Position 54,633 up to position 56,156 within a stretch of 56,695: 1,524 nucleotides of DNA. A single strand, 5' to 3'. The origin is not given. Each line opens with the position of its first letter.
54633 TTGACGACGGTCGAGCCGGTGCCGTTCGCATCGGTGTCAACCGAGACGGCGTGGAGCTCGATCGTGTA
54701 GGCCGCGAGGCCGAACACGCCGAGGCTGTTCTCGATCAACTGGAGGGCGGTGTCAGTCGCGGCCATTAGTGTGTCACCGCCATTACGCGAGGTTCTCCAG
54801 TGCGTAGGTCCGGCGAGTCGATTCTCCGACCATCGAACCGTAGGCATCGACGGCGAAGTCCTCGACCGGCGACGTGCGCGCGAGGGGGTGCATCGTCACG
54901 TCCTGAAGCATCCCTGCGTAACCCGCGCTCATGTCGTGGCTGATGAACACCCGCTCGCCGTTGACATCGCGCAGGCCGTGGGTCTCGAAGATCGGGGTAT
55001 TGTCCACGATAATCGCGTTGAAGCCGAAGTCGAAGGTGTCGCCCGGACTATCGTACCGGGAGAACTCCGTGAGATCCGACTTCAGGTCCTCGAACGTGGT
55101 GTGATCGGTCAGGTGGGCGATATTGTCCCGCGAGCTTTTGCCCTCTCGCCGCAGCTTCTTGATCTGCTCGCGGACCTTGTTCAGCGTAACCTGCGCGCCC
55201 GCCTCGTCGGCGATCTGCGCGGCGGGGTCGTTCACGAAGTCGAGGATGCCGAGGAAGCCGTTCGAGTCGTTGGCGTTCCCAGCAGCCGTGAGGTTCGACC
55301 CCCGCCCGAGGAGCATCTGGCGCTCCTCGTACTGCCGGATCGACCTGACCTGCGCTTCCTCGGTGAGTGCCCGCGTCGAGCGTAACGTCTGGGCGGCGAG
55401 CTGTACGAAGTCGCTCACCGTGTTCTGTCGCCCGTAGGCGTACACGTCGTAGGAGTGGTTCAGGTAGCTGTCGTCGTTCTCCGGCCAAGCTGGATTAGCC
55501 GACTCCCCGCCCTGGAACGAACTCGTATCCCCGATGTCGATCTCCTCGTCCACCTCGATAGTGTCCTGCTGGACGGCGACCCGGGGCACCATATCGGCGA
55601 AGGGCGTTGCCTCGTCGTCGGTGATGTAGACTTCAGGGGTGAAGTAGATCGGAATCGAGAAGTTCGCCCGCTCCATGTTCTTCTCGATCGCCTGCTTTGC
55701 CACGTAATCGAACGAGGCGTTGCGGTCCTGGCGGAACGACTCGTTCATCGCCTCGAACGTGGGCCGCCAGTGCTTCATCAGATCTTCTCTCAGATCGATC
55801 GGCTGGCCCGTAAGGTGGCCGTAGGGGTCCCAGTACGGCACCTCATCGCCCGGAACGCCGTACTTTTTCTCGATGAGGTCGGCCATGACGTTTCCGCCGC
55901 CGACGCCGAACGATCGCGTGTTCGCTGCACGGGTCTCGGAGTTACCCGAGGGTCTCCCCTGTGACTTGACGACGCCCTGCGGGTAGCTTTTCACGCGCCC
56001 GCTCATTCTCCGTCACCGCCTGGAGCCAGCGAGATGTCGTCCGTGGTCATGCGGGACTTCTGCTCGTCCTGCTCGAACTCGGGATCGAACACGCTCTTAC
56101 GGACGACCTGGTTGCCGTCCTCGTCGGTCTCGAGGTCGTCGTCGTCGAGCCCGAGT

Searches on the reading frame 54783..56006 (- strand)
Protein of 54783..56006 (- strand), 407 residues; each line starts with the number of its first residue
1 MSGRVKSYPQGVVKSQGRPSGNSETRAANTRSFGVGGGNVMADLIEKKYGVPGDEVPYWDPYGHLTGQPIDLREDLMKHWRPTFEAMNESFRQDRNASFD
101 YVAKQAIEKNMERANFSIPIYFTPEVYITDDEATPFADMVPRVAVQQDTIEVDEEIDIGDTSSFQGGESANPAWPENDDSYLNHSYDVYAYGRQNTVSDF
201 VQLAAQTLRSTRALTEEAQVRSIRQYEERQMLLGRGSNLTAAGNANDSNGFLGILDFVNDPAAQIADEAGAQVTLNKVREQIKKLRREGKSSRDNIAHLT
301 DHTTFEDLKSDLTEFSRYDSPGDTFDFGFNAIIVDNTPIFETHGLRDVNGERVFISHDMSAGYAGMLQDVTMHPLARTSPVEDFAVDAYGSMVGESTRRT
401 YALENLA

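Call 17: search_protein_families(library=phrogs, proteins=[window:54783-56006:-], max_evalue=0.00001)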
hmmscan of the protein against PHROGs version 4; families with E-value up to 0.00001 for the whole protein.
window:54783-56006:- (407 aa): 1 family
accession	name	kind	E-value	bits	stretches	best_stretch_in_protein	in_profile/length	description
phrog_25898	-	head and packaging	2e-126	423.2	1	5-407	5-394/394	major head protein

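Call 19: search_dna_similar(query=window:54783-56006:-, collection=phages, mode=protein, max_rows=25)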
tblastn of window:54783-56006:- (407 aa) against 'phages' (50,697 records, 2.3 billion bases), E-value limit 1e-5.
Records with a match: 6; places in all: 6; records where one place covers at least 80% of the query: 4.
Best place of each record, by identity: <60% 6.
By first word of the organism name: Haloarcula 6.
By host as written in the record: Haloarcula hispanica 2; Haloarcula californiae 2; Haloarcula sinaiiensis 2.
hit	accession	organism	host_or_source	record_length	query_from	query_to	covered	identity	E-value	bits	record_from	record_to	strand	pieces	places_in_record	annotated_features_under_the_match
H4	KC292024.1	Haloarcula hispanica tailed virus 2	Haloarcula hispanica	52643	1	407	100%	51.2%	9e-128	411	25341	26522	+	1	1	39: major capsid protein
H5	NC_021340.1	Haloarcula hispanica tailed virus 2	Haloarcula hispanica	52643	1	407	100%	51.2%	9e-128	411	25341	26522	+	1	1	39: major head protein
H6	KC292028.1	Haloarcula californiae tailed virus 2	Haloarcula californiae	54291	3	407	100%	46.9%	1e-111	365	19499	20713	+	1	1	33: major capsid protein | 32: prohead protease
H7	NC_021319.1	Haloarcula californiae tailed virus 2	Haloarcula californiae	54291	3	407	100%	46.9%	1e-111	365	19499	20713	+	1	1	33: major head protein | 32: head maturation protease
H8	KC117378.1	Haloarcula sinaiiensis tailed virus 1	Haloarcula sinaiiensis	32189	107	395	71%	28.0%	6e-32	134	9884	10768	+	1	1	14: capsid protein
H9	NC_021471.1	Haloarcula sinaiiensis tailed virus 1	Haloarcula sinaiiensis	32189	107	395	71%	28.0%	6e-32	134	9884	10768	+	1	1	14: major head protein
